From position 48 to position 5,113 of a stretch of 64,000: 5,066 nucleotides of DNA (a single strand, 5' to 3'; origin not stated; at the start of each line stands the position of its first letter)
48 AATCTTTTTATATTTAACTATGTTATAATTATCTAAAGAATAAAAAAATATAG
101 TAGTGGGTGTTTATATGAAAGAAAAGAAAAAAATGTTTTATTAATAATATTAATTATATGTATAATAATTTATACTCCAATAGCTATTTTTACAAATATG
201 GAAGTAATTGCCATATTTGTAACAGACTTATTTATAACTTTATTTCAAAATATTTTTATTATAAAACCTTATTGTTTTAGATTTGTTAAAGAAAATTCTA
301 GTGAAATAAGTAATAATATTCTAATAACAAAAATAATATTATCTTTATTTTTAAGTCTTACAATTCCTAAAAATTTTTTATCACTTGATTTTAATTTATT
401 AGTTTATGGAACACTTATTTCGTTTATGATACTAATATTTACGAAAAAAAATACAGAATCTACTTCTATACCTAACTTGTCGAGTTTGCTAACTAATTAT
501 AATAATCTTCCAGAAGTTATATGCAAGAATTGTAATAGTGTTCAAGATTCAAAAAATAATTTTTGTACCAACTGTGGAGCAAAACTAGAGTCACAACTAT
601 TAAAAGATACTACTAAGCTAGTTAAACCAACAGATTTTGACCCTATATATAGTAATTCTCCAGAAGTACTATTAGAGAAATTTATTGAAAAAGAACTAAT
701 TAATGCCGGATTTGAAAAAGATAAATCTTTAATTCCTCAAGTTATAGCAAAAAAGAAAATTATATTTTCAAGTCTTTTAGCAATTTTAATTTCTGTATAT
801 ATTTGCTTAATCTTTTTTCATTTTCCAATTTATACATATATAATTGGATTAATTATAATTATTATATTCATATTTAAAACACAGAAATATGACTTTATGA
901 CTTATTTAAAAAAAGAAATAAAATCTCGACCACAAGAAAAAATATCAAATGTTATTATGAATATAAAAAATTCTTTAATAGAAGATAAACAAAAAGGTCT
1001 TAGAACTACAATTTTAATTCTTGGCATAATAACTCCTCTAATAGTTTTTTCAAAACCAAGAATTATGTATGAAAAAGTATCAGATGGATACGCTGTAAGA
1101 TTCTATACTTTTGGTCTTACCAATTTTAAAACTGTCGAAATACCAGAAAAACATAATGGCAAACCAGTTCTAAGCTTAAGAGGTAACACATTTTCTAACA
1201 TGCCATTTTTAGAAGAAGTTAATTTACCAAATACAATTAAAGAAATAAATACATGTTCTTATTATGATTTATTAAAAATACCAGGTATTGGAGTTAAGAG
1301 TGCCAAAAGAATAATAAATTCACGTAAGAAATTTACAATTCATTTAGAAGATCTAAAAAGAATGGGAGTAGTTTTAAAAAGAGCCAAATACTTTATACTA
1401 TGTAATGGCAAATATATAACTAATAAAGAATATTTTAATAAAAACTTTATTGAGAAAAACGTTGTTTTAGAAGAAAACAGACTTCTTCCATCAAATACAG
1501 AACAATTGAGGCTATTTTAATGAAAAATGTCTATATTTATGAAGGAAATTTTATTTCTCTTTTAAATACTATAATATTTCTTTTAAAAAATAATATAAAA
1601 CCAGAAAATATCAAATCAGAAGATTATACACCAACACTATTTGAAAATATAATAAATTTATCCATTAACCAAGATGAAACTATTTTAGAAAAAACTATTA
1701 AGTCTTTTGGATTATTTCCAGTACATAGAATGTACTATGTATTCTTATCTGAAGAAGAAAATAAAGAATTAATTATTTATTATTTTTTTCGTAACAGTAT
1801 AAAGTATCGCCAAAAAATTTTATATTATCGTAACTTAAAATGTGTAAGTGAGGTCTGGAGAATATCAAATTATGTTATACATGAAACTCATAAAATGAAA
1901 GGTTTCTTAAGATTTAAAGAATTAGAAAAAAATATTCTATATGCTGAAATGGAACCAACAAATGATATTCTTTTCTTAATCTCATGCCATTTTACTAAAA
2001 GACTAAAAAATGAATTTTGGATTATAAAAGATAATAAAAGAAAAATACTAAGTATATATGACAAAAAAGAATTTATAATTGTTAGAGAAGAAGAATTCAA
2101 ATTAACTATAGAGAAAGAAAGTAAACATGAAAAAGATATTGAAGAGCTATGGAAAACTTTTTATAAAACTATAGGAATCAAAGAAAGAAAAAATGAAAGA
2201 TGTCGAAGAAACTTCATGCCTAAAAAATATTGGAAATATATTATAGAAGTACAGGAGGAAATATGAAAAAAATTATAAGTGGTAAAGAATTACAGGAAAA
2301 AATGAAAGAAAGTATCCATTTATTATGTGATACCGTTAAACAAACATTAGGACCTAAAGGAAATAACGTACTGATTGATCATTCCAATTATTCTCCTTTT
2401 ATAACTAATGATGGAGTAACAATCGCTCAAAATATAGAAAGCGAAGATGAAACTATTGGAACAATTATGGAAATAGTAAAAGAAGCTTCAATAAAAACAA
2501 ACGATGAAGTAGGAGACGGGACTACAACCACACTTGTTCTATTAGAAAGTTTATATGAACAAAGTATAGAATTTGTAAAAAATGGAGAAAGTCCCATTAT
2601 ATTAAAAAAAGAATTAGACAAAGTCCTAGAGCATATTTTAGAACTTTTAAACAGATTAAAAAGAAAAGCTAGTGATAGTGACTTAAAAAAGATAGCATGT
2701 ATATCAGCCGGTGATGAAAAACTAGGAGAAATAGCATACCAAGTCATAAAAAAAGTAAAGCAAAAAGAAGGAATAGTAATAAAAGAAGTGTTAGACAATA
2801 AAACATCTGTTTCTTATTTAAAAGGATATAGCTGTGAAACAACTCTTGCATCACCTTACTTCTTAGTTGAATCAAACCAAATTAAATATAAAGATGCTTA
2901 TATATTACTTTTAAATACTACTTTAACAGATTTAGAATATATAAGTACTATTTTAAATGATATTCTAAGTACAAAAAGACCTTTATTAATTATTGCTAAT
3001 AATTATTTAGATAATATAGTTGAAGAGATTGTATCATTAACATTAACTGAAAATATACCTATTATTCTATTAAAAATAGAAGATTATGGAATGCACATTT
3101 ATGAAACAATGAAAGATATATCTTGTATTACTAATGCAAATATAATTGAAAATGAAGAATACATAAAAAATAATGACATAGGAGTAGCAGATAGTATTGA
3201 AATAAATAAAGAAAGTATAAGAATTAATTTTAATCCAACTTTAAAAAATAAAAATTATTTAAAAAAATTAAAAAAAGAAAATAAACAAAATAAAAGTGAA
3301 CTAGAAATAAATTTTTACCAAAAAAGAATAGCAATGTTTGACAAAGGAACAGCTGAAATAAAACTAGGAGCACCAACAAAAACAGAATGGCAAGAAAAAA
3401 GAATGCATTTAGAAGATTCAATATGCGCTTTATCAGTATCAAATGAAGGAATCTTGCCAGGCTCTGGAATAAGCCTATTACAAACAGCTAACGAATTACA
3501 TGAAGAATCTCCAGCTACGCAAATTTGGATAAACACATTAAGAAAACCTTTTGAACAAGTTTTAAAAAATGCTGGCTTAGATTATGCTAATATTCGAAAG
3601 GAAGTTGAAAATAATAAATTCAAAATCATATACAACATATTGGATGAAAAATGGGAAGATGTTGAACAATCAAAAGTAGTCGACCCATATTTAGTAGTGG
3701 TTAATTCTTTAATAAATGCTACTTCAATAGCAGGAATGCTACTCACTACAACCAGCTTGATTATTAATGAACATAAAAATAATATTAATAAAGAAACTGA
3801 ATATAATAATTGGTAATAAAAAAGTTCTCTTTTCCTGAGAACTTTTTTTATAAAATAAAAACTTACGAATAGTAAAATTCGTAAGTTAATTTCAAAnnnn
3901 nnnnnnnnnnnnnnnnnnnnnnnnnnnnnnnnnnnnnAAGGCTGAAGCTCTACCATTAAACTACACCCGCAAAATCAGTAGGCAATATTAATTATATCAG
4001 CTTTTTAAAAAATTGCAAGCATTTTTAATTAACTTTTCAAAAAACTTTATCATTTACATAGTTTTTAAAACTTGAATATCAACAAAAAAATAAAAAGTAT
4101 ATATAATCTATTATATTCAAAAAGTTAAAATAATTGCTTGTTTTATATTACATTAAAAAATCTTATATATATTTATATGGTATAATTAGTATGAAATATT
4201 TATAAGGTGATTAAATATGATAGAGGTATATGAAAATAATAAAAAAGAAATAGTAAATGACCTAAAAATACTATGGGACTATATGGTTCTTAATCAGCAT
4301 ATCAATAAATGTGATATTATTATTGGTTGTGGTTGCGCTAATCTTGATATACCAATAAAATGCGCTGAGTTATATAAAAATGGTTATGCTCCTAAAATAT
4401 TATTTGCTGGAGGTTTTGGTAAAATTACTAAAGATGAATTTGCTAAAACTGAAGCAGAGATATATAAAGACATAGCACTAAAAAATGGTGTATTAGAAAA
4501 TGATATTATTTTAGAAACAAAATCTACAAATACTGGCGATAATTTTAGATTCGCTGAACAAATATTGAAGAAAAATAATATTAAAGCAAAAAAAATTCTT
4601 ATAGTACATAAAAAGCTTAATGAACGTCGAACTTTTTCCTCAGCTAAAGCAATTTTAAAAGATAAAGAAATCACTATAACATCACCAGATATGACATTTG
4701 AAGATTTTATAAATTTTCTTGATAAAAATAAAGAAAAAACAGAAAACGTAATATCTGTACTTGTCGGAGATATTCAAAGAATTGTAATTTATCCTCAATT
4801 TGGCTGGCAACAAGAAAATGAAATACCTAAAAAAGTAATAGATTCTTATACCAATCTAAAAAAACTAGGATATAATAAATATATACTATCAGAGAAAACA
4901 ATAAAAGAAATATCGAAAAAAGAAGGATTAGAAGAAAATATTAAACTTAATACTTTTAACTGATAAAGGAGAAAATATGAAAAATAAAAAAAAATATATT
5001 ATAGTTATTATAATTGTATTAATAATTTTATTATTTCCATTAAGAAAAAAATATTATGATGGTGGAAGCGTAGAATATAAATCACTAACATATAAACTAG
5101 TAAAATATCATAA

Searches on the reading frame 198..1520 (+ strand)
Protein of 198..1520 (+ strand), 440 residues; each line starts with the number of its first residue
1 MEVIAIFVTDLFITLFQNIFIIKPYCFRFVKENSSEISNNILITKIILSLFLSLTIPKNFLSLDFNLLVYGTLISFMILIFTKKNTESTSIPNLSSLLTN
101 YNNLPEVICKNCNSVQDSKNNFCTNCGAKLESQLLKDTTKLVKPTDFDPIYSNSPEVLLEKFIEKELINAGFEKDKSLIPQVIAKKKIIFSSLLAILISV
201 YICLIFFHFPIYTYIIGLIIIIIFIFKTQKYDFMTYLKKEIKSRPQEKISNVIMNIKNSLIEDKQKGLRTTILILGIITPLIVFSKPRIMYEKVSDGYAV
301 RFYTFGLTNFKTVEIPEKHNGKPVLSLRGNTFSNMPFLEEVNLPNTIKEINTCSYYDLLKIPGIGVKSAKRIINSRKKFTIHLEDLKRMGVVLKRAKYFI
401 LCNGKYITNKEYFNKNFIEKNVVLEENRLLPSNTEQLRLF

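Call 23: search_protein_families(library=ncbifam, proteins=[window:198-1520:+], max_evalue=0.00001)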
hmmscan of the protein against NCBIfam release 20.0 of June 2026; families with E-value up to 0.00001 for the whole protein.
window:198-1520:+ (440 aa): 1 family
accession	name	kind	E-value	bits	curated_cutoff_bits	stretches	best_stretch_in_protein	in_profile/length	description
TIGR03916.1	rSAM_link_UDG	hypoth_equivalog_domain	2.8e-20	72.8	343.5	1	349-429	323-402/415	putative DNA modification/repair radical SAM protein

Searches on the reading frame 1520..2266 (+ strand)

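Call 58: search_protein_families(library=pfam, proteins=[window:1520-2266:+], max_evalue=0.0001)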
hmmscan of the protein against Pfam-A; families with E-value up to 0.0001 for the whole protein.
window:1520-2266:+ (248 aa): 1 family
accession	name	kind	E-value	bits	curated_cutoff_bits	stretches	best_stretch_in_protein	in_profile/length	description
PF13566.11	DUF4130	-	2.1e-43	148.3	27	1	81-243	2-146/146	Domain of unknown function (DUF4130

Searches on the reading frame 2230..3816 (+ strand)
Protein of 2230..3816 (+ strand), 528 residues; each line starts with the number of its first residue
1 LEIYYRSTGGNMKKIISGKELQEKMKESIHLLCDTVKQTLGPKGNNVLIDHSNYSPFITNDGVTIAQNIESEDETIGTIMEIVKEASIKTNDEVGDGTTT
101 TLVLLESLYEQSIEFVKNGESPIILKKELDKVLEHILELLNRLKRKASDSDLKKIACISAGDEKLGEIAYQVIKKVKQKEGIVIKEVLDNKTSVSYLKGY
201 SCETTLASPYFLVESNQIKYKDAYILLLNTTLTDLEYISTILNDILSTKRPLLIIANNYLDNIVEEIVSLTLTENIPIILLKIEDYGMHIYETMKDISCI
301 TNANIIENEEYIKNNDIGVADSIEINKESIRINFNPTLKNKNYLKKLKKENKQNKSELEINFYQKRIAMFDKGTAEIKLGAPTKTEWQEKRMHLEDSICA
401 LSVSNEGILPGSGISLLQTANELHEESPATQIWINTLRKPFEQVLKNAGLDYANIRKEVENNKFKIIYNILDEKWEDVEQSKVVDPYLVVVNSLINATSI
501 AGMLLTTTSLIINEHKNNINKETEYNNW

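Call 23: search_protein_families(library=ncbifam, proteins=[window:2230-3816:+], max_evalue=0.00001)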
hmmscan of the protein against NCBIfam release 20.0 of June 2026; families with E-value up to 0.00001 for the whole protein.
window:2230-3816:+ (528 aa): 19 families
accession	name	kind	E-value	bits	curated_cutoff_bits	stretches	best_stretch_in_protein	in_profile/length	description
NF009487.0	PRK12849.1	subfamily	4.9e-99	332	352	1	13-519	3-528/543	chaperonin GroEL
NF000592.1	PRK00013.1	subfamily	1.2e-94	317.7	397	1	13-513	2-522/524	chaperonin GroEL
TIGR02348.1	GroEL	equivalog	1.6e-89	300.8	582.1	1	13-516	2-525/526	chaperonin GroEL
NF009488.0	PRK12850.1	subfamily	1e-83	281.7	475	1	13-521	4-531/544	chaperonin GroEL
NF009489.0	PRK12851.1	subfamily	4e-83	279.6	464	1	13-522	4-532/541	chaperonin GroEL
NF010704.0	PRK14104.1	subfamily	5.8e-61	206.4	1041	1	13-518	4-529/546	chaperonin GroEL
NF038370.1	GroEL2_Chlamy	exception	2e-27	96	600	1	31-522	21-529/533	variant chaperonin GroEL2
NF041082.2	thermosome_alpha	equivalog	2.4e-20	72.8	450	1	17-196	14-198/519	thermosome subunit alpha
TIGR02339.1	thermosome_arch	subfamily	1.7e-19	70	671.1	1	16-177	12-172/521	thermosome subunit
NF038369.1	GroEL3_Chlamy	exception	1.8e-19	69.8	600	1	24-508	15-503/506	variant chaperonin GroEL3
NF041083.2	thermosome_beta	equivalog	5.6e-19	68.5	400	1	17-181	14-184/520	thermosome subunit beta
TIGR02345.1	chap_CCT_eta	equivalog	5e-17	61.4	669.2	1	29-151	27-144/523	T-complex protein 1 subunit eta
TIGR02342.1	chap_CCT_delta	equivalog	3.5e-14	52.2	695.35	1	32-154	21-139/517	T-complex protein 1 subunit delta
TIGR02343.1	chap_CCT_epsi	equivalog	7.9e-14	51.2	710.5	1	13-167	20-170/532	T-complex protein 1 subunit epsilon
TIGR02347.1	chap_CCT_zeta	equivalog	1.5e-10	40.3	587.15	1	29-152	25-147/531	T-complex protein 1 subunit zeta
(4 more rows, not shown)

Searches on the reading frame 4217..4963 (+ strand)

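Call 58: search_protein_families(library=pfam, proteins=[window:4217-4963:+], max_evalue=0.0001)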
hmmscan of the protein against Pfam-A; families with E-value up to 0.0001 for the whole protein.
window:4217-4963:+ (248 aa): 1 family
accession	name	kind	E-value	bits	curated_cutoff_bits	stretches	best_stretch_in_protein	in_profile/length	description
PF02698.23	DUF218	-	1.1e-14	54.9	27.6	1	47-146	18-103/133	DUF218 domain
